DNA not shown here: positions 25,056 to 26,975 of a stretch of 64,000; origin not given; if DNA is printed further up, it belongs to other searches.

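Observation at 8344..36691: Island enriched in flavin/OYE reductases, KstD-like flavoprotein, BaiE-like NTF2 protein, SDRs, CoA ligases and an uptake ABC system: candidate anaerobic steroid/bile-acid or aromatic-acid reductive metabolism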

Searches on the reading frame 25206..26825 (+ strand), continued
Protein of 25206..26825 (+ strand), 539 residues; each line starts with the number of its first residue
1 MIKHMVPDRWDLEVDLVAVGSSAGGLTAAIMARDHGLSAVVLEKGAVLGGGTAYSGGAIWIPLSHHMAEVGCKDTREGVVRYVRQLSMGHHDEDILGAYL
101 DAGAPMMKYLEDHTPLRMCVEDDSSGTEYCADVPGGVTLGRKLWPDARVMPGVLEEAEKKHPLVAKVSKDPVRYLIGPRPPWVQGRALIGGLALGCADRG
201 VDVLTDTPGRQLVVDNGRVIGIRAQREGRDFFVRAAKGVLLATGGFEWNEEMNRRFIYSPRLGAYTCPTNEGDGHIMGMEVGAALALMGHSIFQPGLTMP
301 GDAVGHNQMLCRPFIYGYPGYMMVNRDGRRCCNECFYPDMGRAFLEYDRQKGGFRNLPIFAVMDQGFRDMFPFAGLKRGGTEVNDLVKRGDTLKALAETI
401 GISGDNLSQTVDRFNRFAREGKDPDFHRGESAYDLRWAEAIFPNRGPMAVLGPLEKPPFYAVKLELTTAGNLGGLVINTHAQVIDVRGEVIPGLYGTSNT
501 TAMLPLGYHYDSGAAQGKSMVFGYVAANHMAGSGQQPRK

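Call 23: search_solved_structures(query=window:25206-26825:+, max_evalue=1e-40, show_alignments=5)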
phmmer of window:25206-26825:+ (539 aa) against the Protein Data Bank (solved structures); distinct sequences matched with E-value up to 1e-40: 7.
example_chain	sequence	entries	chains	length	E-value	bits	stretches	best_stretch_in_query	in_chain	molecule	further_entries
7p18_A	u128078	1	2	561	5.4e-62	213.1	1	185-533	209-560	3-oxosteroid 1-dehydrogenase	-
8jbz_AAA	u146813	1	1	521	1.2e-57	198.8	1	8-531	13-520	3-ketosteroid dehydrogenase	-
4c3x_A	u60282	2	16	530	1.2e-57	198.7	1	9-531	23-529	3-KETOSTEROID DEHYDROGENASE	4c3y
8joj_A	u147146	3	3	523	1.3e-57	198.6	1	9-531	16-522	3-ketosteroid dehydrogenase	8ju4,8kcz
8am8_BBB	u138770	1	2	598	1.6e-45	158.8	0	210-533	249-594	Fumarate reductase/succinate dehydrogenase flavoprotein domain protein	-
8am6_AAA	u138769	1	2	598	1.2e-44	155.9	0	210-533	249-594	Fumarate reductase/succinate dehydrogenase flavoprotein domain protein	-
8am3_AAA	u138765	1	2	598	1.4e-44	155.6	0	210-533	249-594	Fumarate reductase/succinate dehydrogenase flavoprotein domain protein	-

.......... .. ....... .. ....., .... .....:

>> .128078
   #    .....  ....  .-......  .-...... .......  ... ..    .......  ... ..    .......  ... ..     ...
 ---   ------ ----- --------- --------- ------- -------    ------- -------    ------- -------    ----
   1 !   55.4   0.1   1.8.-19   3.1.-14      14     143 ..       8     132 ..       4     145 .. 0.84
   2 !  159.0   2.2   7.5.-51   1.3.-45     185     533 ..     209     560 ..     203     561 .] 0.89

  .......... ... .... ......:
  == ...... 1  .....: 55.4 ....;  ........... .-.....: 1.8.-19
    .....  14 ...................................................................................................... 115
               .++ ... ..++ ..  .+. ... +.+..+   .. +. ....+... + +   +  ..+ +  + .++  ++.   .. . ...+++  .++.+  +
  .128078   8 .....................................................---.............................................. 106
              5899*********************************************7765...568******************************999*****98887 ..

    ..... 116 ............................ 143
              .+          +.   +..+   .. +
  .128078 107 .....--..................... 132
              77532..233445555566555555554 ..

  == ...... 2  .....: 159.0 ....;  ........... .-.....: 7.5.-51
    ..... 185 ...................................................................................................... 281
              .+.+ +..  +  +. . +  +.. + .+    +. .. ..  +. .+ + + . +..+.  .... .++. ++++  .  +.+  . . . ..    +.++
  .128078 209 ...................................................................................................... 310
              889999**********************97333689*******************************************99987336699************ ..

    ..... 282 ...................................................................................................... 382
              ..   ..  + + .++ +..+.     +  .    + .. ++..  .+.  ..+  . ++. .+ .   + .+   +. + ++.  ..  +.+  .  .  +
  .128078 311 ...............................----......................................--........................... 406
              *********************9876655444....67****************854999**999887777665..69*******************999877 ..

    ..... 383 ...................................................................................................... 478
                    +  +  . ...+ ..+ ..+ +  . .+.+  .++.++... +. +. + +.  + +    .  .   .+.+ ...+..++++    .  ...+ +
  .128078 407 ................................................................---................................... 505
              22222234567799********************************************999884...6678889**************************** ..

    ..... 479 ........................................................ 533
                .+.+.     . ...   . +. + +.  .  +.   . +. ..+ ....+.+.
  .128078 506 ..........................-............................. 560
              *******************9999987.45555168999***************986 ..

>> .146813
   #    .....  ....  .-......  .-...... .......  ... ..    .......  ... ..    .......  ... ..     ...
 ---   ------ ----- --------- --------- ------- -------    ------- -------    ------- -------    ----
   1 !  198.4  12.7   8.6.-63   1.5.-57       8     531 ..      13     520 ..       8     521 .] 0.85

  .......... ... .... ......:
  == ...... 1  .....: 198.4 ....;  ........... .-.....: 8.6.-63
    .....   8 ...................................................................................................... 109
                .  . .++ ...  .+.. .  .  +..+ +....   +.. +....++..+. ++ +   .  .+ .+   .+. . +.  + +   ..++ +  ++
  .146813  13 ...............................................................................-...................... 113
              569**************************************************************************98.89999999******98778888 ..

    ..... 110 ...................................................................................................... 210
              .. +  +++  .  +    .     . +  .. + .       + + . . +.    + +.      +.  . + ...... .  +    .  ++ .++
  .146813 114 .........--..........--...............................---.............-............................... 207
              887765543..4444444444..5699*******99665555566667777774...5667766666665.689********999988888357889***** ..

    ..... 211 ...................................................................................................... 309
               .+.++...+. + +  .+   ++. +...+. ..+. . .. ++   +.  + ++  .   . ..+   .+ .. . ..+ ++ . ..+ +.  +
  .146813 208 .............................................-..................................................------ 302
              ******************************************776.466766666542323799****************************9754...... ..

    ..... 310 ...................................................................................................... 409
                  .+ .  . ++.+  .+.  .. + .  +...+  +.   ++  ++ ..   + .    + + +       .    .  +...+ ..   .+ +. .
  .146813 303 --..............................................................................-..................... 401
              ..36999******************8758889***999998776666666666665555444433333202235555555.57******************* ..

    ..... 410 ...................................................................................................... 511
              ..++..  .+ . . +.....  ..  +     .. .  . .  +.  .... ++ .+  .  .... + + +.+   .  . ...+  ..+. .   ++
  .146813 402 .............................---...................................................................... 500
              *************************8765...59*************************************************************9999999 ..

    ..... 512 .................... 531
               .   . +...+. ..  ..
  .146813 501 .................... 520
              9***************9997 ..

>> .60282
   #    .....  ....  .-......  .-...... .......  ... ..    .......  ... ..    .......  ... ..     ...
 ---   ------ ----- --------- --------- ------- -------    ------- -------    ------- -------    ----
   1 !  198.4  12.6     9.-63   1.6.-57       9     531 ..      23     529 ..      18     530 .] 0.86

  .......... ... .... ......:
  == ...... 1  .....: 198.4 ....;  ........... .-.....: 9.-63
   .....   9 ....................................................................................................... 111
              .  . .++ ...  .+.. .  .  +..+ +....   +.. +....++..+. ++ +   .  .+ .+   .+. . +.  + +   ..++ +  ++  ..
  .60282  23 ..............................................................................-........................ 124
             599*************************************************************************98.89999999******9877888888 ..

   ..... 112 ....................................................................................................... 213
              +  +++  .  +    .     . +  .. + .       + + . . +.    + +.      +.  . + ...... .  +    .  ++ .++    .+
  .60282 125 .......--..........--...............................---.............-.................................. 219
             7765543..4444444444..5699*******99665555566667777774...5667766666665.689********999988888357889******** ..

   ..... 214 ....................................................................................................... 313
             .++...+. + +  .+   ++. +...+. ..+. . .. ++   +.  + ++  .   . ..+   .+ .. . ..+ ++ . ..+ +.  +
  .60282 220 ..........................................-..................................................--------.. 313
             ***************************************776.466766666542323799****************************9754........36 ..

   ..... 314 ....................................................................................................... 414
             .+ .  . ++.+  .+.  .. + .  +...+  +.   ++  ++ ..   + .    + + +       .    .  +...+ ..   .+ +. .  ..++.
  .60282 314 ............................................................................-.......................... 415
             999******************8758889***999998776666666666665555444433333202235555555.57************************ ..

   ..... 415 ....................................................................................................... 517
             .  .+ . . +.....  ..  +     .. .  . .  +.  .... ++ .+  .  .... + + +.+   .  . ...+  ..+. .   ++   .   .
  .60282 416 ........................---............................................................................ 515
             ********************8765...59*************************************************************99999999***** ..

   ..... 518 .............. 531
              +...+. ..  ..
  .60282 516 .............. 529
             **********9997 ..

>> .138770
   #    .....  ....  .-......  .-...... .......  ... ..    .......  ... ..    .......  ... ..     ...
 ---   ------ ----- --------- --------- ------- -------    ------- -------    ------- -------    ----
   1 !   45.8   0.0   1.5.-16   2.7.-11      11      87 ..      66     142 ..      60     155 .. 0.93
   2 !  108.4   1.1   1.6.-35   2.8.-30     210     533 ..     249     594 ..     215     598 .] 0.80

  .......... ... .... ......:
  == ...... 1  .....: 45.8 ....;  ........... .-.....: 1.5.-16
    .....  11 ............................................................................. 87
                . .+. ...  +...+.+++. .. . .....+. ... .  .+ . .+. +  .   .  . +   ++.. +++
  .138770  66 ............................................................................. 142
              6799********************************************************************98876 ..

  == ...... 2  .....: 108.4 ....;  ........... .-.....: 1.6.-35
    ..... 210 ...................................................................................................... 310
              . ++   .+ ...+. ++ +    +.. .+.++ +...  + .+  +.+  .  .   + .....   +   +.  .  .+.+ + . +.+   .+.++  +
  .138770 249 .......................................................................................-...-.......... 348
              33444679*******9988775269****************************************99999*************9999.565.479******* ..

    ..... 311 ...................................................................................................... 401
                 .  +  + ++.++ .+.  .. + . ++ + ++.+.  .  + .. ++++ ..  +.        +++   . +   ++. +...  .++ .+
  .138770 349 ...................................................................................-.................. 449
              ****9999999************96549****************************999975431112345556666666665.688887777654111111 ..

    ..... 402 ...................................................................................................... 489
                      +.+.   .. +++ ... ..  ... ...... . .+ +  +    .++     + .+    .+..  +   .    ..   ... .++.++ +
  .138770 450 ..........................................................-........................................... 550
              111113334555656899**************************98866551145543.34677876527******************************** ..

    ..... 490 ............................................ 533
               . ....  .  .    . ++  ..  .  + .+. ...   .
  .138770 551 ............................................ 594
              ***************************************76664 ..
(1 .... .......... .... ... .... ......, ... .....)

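Call 34: find_encoding_contigs(protein=P0091, flank=10000, max_places=2)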
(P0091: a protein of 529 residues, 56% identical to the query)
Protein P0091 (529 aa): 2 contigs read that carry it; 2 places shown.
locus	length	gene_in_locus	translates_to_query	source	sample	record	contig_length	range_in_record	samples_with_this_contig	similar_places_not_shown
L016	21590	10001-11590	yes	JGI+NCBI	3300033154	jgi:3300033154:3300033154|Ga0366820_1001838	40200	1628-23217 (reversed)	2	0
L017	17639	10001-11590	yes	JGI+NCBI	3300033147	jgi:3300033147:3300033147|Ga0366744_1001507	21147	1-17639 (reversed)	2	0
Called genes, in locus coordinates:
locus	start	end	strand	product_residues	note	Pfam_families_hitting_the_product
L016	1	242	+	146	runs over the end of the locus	PF01839:FG-GAP (weak), PF07593:UnbV_ASPIC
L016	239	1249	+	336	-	PF03116:NQR2_RnfD_RnfE (weak)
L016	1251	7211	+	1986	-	PF00109:ketoacyl-synt, PF02801:Ketoacyl-synt_C, PF00698:Acyl_transf_1, PF00106:adh_short, PF08659:KR, PF13561:adh_short_C2, PF21089:PKS_DH_N, PF14765:PS-DH, +1 more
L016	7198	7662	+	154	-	PF13279:4HBT_2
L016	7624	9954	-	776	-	PF03176:MMPL, PF02460:Patched (weak), PF12349:Sterol-sensing (faint), PF03176:MMPL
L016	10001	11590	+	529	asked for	PF00890:FAD_binding_2, PF01266:DAO (weak)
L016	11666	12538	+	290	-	PF00296:Bac_luciferase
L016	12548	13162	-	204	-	PF00440:TetR_N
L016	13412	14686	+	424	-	PF25919:BSH_CusB (faint), PF25917:BSH_RND, PF25944:Beta-barrel_RND, PF25954:Beta-barrel_RND_2, PF25989:YknX_C (weak)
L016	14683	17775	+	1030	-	PF00873:ACR_tran, PF03176:MMPL, PF02355:SecD_SecF_C (faint), PF03176:MMPL (weak)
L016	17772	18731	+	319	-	PF01073:3Beta_HSD, PF01370:Epimerase, PF04321:RmlD_sub_bind, PF05368:NmrA (weak), PF07993:NAD_binding_4 (faint), PF13460:NAD_binding_10, PF16363:GDP_Man_Dehyd (weak)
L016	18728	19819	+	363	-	PF01553:Acyltransferase, PF03982:DAGAT (weak)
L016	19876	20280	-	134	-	-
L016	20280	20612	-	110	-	PF00106:adh_short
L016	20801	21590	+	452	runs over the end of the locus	-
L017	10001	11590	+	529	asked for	PF00890:FAD_binding_2, PF01266:DAO (weak)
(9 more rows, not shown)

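Call 35: find_encoding_contigs(protein=P0036, flank=10000, max_places=2)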
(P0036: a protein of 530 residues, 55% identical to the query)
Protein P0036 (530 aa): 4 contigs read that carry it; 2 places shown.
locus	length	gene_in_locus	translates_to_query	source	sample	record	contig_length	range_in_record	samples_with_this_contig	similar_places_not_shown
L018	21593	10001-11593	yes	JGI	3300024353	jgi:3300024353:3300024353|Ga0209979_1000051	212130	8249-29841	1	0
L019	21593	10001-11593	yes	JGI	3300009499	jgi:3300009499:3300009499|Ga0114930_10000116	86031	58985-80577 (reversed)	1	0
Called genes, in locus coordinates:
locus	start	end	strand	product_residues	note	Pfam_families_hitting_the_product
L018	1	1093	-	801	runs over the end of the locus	PF18998:Flg_new_2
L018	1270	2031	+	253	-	PF18998:Flg_new_2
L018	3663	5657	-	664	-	PF17957:Big_7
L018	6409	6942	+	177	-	PF12797:Fer4_2 (faint), PF13237:Fer4_10 (faint), PF13484:Fer4_16 (faint), PF14697:Fer4_21 (faint), PF13247:Fer4_11, PF12838:Fer4_7 (weak), PF00037:Fer4, PF12837:Fer4_6 (weak), +2 more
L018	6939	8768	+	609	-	PF02730:AFOR_N, PF01314:AFOR_C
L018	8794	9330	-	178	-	PF00903:Glyoxalase, PF13669:Glyoxalase_4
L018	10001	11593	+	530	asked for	PF00890:FAD_binding_2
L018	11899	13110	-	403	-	PF02515:CoA_transf_3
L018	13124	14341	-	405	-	PF02515:CoA_transf_3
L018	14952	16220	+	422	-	PF01595:CNNM, PF00571:CBS, PF03471:CorC_HlyC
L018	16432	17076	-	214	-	PF01386:Ribosomal_L25p, PF14693:Ribosomal_TL5_C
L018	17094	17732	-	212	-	PF00561:Abhydrolase_1, PF12146:Hydrolase_4 (weak), PF12697:Abhydrolase_6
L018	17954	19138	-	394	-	PF00108:Thiolase_N, PF02803:Thiolase_C (faint), PF22691:Thiolase_C_1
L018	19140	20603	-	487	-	PF08541:ACP_syn_III_C (weak), PF01796:OB_ChsH2_C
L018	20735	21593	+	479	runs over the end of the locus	PF01875:Memo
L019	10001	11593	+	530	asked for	PF00890:FAD_binding_2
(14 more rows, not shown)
